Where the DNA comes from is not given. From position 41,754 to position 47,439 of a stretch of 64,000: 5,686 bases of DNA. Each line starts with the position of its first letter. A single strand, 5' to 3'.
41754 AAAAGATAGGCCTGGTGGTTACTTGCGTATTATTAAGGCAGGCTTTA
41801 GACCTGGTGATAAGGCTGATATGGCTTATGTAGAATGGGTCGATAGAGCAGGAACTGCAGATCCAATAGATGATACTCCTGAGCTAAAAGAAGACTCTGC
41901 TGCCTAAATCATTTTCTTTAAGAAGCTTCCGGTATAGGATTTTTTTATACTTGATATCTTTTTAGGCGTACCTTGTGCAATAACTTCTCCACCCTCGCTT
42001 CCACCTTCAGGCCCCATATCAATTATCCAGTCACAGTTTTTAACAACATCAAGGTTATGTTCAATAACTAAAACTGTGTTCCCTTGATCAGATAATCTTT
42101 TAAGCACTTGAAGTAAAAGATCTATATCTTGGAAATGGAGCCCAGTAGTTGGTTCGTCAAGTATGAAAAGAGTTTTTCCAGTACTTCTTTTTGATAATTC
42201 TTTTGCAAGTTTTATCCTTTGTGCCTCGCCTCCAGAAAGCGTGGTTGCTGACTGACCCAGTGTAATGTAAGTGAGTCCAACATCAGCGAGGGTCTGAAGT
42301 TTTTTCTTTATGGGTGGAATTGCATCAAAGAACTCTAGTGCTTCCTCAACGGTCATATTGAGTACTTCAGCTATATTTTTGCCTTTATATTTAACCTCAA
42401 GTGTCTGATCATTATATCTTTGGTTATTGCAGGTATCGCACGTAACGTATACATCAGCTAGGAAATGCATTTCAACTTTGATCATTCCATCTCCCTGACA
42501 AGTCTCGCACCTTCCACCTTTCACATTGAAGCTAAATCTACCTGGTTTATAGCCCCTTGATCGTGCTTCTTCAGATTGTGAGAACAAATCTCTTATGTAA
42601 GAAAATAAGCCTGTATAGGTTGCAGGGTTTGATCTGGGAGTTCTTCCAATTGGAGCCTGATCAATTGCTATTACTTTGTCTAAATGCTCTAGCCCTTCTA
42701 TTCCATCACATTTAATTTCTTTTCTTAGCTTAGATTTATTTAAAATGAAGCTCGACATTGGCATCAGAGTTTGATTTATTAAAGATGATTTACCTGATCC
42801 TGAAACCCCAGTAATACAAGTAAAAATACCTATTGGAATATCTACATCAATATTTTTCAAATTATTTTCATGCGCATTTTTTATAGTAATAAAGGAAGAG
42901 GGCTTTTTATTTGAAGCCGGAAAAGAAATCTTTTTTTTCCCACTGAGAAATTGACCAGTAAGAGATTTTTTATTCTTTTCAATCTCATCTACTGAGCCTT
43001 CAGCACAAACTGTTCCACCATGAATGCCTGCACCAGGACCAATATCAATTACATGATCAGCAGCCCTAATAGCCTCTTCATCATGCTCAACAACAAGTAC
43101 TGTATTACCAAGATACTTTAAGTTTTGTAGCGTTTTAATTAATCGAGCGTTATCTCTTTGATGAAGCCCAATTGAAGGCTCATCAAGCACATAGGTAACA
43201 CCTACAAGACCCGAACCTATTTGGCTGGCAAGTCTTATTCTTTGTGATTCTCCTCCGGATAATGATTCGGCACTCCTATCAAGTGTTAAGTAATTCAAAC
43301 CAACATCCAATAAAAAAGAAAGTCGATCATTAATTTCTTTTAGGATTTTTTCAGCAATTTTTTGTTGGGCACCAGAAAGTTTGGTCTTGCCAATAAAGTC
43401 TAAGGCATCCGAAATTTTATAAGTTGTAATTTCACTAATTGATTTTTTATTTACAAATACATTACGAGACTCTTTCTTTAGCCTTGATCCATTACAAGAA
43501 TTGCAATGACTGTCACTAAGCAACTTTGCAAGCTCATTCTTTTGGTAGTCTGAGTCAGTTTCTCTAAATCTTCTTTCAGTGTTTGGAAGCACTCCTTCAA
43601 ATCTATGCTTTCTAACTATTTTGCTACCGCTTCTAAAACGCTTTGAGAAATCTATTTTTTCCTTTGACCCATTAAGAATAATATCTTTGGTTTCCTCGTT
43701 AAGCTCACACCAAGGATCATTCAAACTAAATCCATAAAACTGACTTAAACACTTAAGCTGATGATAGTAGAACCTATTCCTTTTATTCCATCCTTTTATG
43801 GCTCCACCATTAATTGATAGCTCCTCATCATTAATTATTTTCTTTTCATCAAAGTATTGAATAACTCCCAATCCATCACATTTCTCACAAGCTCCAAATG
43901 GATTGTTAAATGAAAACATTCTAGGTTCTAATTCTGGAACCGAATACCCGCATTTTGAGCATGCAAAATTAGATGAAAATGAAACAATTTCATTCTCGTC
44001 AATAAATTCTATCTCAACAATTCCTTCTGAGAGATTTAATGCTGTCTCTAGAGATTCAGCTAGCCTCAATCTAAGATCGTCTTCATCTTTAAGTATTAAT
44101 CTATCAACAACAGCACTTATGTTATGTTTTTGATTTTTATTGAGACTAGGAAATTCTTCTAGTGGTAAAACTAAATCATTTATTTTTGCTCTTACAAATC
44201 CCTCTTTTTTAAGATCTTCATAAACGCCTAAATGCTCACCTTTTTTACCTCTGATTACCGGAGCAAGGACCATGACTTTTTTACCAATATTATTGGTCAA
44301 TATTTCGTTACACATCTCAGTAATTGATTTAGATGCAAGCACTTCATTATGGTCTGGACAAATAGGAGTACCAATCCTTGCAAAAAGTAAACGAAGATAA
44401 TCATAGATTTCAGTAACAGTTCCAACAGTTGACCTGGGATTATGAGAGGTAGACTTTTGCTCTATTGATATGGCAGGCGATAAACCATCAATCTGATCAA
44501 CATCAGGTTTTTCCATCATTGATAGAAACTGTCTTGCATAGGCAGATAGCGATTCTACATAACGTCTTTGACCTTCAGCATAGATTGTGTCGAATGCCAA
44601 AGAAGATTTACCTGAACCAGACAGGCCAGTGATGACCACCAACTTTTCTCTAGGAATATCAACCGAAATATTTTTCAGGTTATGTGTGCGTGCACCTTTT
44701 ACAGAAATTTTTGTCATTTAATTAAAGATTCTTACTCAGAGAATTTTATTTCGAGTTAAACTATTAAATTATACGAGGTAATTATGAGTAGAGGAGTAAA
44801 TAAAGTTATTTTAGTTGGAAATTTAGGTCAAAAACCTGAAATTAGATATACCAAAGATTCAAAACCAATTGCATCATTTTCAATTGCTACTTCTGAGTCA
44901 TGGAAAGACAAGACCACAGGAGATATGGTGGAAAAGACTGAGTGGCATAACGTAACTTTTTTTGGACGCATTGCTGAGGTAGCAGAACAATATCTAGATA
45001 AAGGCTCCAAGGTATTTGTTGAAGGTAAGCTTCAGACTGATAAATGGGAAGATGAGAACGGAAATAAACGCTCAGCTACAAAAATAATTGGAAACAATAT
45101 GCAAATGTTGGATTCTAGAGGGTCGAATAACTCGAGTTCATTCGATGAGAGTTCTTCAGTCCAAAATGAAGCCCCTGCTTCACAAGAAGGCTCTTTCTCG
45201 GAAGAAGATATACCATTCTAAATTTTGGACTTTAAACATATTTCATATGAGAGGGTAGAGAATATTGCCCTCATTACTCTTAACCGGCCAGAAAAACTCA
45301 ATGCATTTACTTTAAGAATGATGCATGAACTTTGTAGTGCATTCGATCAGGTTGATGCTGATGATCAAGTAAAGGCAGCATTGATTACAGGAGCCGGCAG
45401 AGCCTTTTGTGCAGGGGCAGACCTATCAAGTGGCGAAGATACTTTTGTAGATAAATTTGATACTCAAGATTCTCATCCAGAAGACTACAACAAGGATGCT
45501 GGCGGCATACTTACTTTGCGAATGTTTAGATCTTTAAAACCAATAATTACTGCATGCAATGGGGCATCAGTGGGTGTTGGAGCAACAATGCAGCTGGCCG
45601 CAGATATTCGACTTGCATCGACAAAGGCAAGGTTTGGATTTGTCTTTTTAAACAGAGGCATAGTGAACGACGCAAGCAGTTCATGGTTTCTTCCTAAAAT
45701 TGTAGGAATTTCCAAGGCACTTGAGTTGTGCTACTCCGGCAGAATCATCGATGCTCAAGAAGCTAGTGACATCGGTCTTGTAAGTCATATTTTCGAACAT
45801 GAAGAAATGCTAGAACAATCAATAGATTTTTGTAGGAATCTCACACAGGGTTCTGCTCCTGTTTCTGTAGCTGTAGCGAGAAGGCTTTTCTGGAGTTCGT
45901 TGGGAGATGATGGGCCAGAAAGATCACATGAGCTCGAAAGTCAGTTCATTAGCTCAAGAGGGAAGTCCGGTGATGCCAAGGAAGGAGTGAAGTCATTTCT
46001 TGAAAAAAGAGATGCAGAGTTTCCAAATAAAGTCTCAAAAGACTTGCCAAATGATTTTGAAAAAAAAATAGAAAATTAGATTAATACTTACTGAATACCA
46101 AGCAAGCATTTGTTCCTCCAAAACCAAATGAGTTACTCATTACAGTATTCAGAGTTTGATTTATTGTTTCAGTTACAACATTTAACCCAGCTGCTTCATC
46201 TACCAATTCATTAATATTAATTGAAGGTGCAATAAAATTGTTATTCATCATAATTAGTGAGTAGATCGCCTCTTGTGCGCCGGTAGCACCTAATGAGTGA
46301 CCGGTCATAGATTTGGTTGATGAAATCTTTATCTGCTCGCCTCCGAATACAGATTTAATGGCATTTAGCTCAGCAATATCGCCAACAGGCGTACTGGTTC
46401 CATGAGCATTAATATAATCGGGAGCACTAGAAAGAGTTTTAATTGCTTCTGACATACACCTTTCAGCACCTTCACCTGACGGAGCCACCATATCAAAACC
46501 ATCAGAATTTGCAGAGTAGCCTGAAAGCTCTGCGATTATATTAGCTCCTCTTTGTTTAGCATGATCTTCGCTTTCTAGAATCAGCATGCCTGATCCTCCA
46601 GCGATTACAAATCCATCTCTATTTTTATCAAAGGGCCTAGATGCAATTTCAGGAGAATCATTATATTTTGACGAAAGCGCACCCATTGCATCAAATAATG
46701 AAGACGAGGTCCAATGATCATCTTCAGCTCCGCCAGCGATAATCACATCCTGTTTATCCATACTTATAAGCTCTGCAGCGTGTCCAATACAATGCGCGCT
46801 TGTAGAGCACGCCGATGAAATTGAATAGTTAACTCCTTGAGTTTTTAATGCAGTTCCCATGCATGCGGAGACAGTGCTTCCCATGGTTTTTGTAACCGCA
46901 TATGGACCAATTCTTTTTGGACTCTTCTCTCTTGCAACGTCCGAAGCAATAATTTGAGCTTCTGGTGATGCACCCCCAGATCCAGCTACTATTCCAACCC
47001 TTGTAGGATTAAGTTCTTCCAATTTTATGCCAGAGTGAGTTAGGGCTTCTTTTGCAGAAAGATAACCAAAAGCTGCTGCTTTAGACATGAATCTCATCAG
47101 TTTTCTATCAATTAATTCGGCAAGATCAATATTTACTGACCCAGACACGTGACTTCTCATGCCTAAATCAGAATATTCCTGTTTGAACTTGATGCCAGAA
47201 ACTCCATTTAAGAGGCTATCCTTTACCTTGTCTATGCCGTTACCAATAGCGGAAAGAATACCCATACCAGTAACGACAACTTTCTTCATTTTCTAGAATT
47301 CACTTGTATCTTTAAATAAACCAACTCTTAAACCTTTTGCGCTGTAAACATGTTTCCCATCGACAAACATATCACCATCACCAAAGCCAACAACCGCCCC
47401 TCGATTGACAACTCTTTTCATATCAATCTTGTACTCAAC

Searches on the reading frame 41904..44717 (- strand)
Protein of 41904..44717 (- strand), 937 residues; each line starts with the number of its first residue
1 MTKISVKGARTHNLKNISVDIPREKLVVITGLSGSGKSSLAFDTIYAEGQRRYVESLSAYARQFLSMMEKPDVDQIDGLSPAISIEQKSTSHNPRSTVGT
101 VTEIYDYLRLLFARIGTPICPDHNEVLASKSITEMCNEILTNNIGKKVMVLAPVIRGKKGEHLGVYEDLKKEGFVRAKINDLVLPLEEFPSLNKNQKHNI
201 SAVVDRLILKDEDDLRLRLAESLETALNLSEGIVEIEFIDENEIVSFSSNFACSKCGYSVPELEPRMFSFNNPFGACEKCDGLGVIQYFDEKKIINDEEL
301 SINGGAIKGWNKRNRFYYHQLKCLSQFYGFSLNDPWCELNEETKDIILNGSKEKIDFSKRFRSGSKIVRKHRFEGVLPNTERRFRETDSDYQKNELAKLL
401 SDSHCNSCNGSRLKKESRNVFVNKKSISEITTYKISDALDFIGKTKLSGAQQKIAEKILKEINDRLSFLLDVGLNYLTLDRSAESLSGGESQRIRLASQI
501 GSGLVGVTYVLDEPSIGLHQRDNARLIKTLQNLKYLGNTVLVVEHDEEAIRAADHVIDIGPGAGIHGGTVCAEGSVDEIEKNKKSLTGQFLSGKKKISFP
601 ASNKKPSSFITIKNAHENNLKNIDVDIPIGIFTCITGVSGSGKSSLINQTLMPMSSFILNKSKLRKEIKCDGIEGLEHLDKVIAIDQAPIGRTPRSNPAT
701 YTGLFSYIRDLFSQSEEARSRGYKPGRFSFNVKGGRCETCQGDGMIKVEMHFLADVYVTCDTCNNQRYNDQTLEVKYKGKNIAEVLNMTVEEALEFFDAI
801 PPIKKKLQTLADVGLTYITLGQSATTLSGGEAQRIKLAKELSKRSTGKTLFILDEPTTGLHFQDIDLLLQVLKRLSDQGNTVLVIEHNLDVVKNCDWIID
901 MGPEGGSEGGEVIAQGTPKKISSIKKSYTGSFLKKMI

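Call 49: search_protein_families(library=pfam, proteins=[window:41904-44717:-], max_evalue=0.00001)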
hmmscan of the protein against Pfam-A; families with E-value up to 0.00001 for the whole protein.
window:41904-44717:- (937 aa): 7 families
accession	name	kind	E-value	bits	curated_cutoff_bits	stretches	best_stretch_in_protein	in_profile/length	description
PF17755.6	UvrA_DNA-bind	-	3.5e-34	117.9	23.2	1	290-398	1-110/110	UvrA DNA-binding domain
PF17760.6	UvrA_inter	-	9.5e-31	106.3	23.3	1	131-238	2-107/109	UvrA interaction domain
PF00005.33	ABC_tran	-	1.7e-20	74.4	25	0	788-858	74-137/137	ABC transporter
PF02463.25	SMC_N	-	4.3e-11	43.1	40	0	620-901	10-211/220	RecF/RecN/SMC N terminal domain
PF20703.3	nSTAND1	-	7.1e-08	32.9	27.1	0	10-50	19-59/379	Novel STAND NTPase 1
PF13555.12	AAA_29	-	2.3e-07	30.9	27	0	630-661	23-56/61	P-loop containing region of AAA domain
PF13191.12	AAA_16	-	2.7e-07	31.7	32.6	0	21-217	21-151/167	AAA ATPase domain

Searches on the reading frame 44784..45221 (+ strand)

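Call 49: search_protein_families(library=pfam, proteins=[window:44784-45221:+], max_evalue=0.00001)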
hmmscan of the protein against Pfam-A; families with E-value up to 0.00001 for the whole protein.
window:44784-45221:+ (145 aa): 1 family
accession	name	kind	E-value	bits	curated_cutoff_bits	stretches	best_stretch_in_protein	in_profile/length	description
PF00436.31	SSB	-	1.9e-37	127.9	26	1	5-109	1-104/104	Single-strand binding protein family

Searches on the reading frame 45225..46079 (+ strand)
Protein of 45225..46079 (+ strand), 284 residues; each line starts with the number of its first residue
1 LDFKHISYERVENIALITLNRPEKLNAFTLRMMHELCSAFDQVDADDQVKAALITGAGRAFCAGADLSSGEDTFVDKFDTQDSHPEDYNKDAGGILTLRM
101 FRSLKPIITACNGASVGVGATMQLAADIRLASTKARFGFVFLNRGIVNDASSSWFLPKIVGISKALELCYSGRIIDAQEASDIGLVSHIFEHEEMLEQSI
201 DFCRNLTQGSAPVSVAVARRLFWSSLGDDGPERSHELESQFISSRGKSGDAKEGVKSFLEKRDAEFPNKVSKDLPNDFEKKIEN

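Call 49: search_protein_families(library=pfam, proteins=[window:45225-46079:+], max_evalue=0.00001)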
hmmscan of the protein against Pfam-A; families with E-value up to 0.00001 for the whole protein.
window:45225-46079:+ (284 aa): 2 families
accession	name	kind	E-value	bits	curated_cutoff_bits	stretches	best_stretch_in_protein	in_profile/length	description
PF00378.25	ECH_1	-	6.3e-53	180.1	27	1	11-267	3-249/251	Enoyl-CoA hydratase/isomerase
PF16113.10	ECH_2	-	1.8e-29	103.8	27.2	1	15-195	2-177/335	Enoyl-CoA hydratase/isomerase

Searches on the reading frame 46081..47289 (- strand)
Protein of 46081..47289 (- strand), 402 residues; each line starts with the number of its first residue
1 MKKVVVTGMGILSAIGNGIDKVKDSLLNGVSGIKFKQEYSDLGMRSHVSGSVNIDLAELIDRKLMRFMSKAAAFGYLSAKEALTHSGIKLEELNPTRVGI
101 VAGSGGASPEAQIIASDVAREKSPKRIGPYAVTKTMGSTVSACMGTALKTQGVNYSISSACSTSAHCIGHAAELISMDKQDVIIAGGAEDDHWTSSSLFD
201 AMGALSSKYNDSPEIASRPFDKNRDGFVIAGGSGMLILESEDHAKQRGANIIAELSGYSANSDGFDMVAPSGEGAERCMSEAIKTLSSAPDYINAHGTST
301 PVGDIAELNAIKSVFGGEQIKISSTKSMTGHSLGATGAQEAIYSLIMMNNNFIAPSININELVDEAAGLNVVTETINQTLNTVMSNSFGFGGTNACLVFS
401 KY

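Call 49: search_protein_families(library=pfam, proteins=[window:46081-47289:-], max_evalue=0.00001)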
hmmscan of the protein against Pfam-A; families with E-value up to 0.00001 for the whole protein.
window:46081-47289:- (402 aa): 2 families
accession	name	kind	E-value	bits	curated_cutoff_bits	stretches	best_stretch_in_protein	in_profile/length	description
PF00109.32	ketoacyl-synt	-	2.9e-39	135.6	20.8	1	2-243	2-251/252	Beta-ketoacyl synthase, N-terminal domain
PF02801.28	Ketoacyl-synt_C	-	1.5e-29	102.9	20.8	1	253-359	2-118/119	Beta-ketoacyl synthase, C-terminal domain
